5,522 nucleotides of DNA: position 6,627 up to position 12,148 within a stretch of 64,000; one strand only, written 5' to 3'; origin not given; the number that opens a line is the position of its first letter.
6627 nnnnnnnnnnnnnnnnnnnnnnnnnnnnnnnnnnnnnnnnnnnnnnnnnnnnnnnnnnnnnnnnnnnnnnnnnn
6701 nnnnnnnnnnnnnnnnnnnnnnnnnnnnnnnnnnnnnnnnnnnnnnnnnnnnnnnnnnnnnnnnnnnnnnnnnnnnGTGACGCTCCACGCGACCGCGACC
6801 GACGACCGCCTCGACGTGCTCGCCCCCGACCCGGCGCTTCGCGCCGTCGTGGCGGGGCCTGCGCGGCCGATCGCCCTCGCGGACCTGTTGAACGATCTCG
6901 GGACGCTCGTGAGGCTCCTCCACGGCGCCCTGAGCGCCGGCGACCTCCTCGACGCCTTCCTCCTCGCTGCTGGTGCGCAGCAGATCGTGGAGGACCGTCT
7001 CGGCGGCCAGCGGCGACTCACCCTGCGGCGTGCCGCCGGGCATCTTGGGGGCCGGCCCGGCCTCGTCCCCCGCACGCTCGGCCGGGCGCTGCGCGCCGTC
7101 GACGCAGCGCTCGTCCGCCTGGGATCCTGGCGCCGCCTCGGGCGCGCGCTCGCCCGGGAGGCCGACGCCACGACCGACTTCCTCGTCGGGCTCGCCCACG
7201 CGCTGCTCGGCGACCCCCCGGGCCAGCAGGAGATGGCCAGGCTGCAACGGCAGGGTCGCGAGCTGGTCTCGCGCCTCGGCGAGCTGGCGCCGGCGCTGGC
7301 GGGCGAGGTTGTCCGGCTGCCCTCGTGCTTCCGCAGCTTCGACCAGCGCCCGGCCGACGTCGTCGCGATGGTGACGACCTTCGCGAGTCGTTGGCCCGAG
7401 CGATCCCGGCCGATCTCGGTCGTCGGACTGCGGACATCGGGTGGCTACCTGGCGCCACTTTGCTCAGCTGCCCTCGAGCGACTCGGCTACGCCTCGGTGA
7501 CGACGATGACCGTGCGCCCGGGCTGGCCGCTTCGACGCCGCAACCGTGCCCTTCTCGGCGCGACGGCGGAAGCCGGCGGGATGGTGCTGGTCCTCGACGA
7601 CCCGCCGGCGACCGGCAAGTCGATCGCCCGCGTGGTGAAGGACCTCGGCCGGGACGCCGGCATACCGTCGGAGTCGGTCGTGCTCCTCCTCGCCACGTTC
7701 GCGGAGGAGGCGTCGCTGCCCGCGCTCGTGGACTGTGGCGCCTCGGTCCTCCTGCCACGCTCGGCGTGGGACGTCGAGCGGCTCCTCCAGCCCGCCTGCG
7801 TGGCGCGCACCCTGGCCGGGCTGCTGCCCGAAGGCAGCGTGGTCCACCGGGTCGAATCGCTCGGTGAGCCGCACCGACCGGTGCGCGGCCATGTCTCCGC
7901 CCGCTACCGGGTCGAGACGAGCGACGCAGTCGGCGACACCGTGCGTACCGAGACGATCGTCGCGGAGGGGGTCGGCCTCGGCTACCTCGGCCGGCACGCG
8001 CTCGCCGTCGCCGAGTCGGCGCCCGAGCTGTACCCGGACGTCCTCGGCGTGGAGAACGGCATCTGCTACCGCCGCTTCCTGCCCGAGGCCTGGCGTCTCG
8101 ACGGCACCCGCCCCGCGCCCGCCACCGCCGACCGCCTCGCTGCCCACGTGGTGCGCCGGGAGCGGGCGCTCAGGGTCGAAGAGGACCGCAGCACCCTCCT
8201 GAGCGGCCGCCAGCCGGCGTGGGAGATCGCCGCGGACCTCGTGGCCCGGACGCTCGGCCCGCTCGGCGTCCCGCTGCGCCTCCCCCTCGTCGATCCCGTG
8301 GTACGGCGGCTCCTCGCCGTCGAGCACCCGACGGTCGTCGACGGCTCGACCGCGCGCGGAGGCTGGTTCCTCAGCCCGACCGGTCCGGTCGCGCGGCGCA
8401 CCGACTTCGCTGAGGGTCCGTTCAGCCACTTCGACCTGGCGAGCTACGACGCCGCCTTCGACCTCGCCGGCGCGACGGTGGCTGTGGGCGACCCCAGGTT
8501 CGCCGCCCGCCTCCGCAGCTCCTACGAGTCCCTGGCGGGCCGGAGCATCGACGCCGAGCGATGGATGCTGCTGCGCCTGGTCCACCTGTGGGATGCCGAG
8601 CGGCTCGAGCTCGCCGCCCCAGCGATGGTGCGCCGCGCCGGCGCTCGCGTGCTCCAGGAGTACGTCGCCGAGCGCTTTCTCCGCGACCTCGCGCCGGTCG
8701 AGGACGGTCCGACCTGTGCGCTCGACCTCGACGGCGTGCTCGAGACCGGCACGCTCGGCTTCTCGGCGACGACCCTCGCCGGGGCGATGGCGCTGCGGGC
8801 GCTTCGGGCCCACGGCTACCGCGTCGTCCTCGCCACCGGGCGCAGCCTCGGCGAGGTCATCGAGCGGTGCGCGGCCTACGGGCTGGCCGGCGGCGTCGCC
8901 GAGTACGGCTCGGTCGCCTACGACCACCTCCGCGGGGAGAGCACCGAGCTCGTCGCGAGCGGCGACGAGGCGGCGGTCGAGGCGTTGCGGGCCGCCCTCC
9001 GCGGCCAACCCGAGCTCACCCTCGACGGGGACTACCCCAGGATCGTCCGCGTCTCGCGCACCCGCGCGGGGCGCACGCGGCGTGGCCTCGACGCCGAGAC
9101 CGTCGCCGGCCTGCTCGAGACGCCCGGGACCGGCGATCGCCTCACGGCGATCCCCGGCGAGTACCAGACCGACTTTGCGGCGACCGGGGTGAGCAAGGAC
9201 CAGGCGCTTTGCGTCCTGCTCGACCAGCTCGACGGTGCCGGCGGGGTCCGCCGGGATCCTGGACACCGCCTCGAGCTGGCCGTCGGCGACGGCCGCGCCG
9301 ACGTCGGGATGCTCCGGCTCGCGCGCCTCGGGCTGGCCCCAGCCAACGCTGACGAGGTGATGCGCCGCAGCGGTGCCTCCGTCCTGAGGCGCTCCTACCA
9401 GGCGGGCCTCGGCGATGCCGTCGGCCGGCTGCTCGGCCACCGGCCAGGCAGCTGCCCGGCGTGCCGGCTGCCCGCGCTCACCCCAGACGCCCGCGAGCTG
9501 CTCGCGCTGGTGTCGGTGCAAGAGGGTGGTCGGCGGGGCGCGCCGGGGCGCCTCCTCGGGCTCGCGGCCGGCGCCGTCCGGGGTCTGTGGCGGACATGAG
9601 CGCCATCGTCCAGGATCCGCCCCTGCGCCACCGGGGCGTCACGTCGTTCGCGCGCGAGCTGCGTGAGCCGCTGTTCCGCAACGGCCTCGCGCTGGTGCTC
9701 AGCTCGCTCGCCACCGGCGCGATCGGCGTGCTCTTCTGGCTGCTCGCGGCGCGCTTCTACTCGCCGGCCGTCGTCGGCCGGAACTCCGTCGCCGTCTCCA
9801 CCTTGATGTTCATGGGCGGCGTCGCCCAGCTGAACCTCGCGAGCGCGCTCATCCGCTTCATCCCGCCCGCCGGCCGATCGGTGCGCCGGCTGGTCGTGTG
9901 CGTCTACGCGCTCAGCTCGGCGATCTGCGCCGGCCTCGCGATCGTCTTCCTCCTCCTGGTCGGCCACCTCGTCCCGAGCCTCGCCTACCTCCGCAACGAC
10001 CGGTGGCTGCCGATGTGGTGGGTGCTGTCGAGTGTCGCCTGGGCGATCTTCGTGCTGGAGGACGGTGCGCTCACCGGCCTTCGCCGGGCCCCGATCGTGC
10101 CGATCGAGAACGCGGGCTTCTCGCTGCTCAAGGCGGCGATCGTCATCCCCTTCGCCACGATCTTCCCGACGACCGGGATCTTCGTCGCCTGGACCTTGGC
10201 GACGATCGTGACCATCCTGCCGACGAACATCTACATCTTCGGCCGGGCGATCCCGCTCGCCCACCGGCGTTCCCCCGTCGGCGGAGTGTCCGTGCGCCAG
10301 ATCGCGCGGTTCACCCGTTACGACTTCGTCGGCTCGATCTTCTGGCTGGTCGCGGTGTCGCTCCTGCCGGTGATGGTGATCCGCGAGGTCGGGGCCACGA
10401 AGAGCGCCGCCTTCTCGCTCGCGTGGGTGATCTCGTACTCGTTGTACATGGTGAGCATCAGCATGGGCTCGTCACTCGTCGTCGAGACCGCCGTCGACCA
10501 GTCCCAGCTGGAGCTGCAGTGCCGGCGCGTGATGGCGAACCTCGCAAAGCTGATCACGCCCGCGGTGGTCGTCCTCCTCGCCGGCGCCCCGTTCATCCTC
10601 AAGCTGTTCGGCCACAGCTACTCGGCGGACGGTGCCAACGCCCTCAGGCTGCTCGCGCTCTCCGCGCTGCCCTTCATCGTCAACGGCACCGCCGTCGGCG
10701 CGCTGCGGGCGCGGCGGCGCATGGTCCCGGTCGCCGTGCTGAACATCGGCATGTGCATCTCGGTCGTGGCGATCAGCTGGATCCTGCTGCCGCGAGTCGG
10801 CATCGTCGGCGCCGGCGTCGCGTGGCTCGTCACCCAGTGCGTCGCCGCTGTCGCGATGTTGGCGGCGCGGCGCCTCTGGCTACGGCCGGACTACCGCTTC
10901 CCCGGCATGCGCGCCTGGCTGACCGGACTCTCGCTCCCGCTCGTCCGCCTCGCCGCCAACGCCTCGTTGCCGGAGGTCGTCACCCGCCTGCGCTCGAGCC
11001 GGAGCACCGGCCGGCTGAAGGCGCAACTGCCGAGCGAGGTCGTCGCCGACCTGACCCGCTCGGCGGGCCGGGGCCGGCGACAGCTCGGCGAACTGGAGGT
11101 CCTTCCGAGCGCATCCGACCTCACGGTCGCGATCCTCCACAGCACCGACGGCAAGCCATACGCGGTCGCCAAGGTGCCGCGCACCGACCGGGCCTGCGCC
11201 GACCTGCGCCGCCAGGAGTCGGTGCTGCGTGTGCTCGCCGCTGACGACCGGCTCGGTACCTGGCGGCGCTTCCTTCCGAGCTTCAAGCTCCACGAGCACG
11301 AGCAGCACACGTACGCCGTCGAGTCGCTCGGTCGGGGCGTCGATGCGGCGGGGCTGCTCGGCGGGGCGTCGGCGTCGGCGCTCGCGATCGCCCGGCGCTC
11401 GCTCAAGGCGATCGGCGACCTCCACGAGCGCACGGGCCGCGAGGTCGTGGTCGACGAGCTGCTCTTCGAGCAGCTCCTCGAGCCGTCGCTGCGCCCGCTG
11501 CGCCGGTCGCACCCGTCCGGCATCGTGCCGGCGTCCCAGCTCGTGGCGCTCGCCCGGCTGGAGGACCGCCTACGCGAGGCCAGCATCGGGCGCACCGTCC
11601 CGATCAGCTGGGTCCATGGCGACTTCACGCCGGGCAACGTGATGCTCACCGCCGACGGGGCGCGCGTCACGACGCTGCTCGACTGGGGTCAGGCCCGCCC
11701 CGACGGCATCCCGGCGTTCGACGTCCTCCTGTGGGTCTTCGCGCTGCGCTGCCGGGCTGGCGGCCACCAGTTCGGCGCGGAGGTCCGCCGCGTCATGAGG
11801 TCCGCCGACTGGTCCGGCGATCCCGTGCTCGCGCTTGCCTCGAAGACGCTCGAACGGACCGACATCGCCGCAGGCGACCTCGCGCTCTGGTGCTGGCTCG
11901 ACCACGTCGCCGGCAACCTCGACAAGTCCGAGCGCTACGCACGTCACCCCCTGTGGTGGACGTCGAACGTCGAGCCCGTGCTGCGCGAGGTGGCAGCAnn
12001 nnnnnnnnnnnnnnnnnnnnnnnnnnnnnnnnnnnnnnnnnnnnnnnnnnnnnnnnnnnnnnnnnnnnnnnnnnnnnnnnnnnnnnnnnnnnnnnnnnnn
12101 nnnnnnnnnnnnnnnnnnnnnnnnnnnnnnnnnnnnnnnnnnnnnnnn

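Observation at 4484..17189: Eight-gene, overlap-coupled glycan-assembly cluster with unusual domain fusions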

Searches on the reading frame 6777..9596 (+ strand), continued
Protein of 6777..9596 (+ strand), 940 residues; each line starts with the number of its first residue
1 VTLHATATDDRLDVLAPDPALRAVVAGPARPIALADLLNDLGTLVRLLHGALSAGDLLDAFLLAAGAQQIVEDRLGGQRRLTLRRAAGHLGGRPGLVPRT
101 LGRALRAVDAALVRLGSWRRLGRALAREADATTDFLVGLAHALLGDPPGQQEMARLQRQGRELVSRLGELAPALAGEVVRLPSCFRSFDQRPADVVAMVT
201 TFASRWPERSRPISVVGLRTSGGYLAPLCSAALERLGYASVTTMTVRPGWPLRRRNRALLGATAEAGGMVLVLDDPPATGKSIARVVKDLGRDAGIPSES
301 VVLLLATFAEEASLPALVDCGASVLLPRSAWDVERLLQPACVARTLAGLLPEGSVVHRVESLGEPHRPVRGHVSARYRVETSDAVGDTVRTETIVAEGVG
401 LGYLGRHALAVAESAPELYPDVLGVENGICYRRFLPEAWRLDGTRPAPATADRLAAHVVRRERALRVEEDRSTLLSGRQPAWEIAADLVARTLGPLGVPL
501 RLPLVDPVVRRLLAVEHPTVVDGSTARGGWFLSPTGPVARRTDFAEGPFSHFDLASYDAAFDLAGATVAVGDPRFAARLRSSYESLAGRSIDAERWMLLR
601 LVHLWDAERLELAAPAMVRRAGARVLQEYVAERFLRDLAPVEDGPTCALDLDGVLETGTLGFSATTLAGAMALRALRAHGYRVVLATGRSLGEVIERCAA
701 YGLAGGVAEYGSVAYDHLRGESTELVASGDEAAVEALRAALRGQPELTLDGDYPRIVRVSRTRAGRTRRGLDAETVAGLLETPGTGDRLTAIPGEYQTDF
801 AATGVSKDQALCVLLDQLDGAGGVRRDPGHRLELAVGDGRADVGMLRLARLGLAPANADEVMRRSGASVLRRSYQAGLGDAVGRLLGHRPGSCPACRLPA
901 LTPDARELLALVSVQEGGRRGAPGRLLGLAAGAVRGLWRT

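Call 73: find_encoding_contigs(protein=P0143, flank=10000, max_places=1)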
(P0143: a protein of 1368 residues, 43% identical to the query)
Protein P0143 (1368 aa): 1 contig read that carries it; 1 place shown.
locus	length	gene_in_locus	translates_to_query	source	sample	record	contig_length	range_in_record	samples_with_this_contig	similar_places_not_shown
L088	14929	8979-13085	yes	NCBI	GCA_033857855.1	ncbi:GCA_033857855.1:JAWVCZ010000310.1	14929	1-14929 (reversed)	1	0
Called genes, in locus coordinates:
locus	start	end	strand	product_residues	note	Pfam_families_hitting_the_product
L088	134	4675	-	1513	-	PF00754:F5_F8_type_C, PF22633:F5_F8_type_C_2, PF03160:Calx-beta, PF03425:CBM_11, PF03425:CBM_11, PF03160:Calx-beta (weak), PF00933:Glyco_hydro_3, PF01915:Glyco_hydro_3_C, +1 more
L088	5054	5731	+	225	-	PF00072:Response_reg, PF00196:GerE, PF04545:Sigma70_r4 (faint)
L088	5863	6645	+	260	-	PF00535:Glycos_transf_2, PF13641:Glyco_tranf_2_3 (weak)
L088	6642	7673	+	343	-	PF02388:FemAB (faint), PF13480:Acetyltransf_6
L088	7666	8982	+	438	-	PF13506:Glyco_transf_21 (weak), PF13641:Glyco_tranf_2_3, PF00535:Glycos_transf_2, PF13632:Glyco_trans_2_3 (weak)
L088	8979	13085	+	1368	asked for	-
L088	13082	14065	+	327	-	PF01636:APH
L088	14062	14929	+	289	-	PF00535:Glycos_transf_2, PF13641:Glyco_tranf_2_3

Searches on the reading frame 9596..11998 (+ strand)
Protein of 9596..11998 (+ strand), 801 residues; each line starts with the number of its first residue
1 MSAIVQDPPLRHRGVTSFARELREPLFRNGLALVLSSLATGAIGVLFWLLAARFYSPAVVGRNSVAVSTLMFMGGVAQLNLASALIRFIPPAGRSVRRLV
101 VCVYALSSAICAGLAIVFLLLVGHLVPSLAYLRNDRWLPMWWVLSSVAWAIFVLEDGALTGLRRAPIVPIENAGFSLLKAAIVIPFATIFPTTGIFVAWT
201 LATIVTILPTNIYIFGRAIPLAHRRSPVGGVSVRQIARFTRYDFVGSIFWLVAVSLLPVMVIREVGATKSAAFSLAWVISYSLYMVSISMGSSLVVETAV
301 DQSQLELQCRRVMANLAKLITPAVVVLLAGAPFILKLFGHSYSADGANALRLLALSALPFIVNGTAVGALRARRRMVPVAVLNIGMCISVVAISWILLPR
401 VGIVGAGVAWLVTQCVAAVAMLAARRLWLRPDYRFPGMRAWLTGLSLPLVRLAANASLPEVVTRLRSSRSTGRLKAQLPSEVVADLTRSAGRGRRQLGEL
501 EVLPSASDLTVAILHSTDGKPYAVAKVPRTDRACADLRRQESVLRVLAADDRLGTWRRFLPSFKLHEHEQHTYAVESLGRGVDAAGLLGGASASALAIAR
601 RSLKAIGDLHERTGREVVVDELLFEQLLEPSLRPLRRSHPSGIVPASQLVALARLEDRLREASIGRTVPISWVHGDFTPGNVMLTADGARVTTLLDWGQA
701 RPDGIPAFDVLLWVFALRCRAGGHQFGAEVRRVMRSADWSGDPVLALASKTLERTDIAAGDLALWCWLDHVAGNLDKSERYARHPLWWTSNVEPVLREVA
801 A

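Call 4: search_protein_families(library=pfam, proteins=[window:9596-11998:+], max_evalue=0.01)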
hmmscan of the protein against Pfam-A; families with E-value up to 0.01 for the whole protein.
window:9596-11998:+ (801 aa): 2 families
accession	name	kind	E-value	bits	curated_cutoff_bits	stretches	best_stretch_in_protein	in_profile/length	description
PF01636.29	APH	-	1.5e-12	48.2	23.2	1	504-728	6-223/239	Phosphotransferase enzyme family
PF19974.5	TCAD9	-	0.0058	16.3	40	1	653-708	282-332/429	Ternary complex associated domain 9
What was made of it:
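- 9596..12001 (+): G4: Wzx/PST-type (MOP) flippase (aa 1-~450, ~12 TM) fused to a cytoplasmic APH-family kinase (aa ~500-801). PF01636 1.5e-12 (call 4).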

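Call 5: search_protein_families(library=ncbifam, proteins=[window:9596-11998:+], max_evalue=0.01)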
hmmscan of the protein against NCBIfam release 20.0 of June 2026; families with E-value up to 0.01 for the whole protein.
window:9596-11998:+ (801 aa): 0 families

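Call 10: search_solved_structures(query=window:9596-11998:+, max_evalue=1)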
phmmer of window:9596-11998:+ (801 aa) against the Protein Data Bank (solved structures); distinct sequences matched with E-value up to 1: 1.
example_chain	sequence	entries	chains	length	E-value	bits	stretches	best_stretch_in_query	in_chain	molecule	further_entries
7cy2_A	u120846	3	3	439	0.54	11.6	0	657-702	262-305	ABC1 family protein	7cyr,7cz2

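Call 30: search_protein_representatives(protein=window:9596-11998:+)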
Query: 801 residues. Proteins with E-value up to 0.001 (for the whole library): 6043; up to 1e-10: 3808; up to 1e-30: 1065. The best 150 are listed.
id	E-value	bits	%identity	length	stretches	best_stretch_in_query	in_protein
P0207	0.0e+00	1024.3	87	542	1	260-801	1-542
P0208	1.1e-227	774.5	52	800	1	18-800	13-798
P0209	7.4e-212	722.2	48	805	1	19-801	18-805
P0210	2.6e-211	720.4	50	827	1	17-797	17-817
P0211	2.7e-176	604.6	44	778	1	24-800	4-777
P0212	8.9e-173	593.0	42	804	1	20-797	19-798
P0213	6.9e-171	586.7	47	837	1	21-799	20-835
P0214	9.8e-171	586.2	45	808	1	11-797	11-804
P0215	1.7e-167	575.5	43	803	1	16-779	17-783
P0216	1.8e-163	562.2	43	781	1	24-799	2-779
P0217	3.5e-163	561.2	44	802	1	21-800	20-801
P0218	9.7e-155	533.3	45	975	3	19-427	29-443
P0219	4.7e-153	527.7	45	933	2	19-735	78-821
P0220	7.5e-148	510.5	40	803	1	6-800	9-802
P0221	7.7e-147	507.2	36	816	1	21-797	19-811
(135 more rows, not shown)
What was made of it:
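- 9596..12001 (+): 1065 cluster representatives score E<1e-30, most of those listed full length (call 30).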

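Call 35: search_solved_structures(query=A4, max_evalue=1)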
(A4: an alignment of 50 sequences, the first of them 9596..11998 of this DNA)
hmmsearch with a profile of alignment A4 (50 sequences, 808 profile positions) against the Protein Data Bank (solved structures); distinct sequences matched with E-value up to 1: 58.
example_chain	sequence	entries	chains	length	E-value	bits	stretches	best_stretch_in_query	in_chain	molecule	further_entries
5igh_A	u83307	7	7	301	3.8e-08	35.1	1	519-720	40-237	Macrolide 2'-phosphotransferase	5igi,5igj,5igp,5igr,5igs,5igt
8v3v_A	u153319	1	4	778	9.1e-08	33.9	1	597-720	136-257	Acyl-Coenzyme A dehydrogenase family, member 11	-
4h05_A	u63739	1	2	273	4e-07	31.7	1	565-704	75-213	Aminoglycoside-O-phosphotransferase VIII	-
6iy9_A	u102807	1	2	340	1.5e-06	29.9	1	577-704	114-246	Hygromycin-B 7''-O-kinase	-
8v3u_A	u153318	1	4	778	2.2e-06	29.3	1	597-720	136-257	Acyl-Coenzyme A dehydrogenase family, member 11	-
3dxp_A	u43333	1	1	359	5.9e-06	27.9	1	576-706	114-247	putative acyl-CoA dehydrogenase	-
6fuc_A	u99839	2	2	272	1.2e-05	26.9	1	582-723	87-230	Aminoglycoside phosphotransferase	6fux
7f0a_A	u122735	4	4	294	1.5e-05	26.6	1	658-709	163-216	Capreomycin phosphotransferase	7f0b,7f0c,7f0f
3n4v_A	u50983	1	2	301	2.1e-05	26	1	527-708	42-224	APH(2'')-Id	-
4dta_A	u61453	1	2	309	2.9e-05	25.6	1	527-708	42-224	APH(2'')-Id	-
3n4t_A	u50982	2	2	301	3.8e-05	25.2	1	527-708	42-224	APH(2'')-Id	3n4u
3sgc_A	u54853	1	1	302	3.9e-05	25.2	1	527-708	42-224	APH(2'')-Id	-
6cd7_A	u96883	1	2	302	3.9e-05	25.2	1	527-708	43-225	APH(2'')-Id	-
3sg9_A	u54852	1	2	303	3.9e-05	25.1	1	527-708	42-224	APH(2'')-Id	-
3sg8_A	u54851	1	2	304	3.9e-05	25.1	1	527-708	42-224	APH(2'')-Id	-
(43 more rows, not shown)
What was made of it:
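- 9596..12001 (+): The profile hits macrolide and aminoglycoside phosphotransferases at 4e-8 (call 35).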

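Call 36: search_protein_families(library=pfam, alignment_id=A4, max_evalue=0.01)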
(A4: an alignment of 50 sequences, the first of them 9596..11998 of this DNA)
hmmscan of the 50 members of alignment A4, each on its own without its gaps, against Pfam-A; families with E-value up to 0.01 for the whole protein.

A. member 1, window:9596-11998:+ (801 aa): 2 families
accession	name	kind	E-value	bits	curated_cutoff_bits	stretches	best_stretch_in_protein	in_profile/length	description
PF01636.29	APH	-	1.5e-12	48.2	23.2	1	504-728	6-223/239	Phosphotransferase enzyme family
PF19974.5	TCAD9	-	0.0058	16.3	40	1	653-708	282-332/429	Ternary complex associated domain 9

B. families by the number of members that match (of 50 scanned): 7 families
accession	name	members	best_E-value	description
PF01636.29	APH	47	1.3e-20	Phosphotransferase enzyme family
PF19974.5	TCAD9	18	2.2e-07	Ternary complex associated domain 9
PF01943.22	Polysacc_synt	11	2.1e-06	Polysaccharide biosynthesis protein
PF07914.17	DUF1679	5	0.00011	Uncharacterized oxidoreductase dhs-27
PF03881.20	Fructosamin_kin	3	0.00081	Fructosamine kinase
PF02958.26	EcKL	2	0.00076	Ecdysteroid kinase-like family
PF05052.17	MerE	1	0.0098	MerE protein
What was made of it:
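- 9596..12001 (+): Across the family, APH hits 47/50 and PF01943 hits 11/50 (call 36).
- On Wzx / PST flippases (MOP superfamily, PF01943): The window protein itself gives no hit at E<=0.01 (call 4), but 11 of 50 full-length relatives hit PF01943, the best at 2e-6 (call 36).
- G4N is Wzx-type (call 36).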
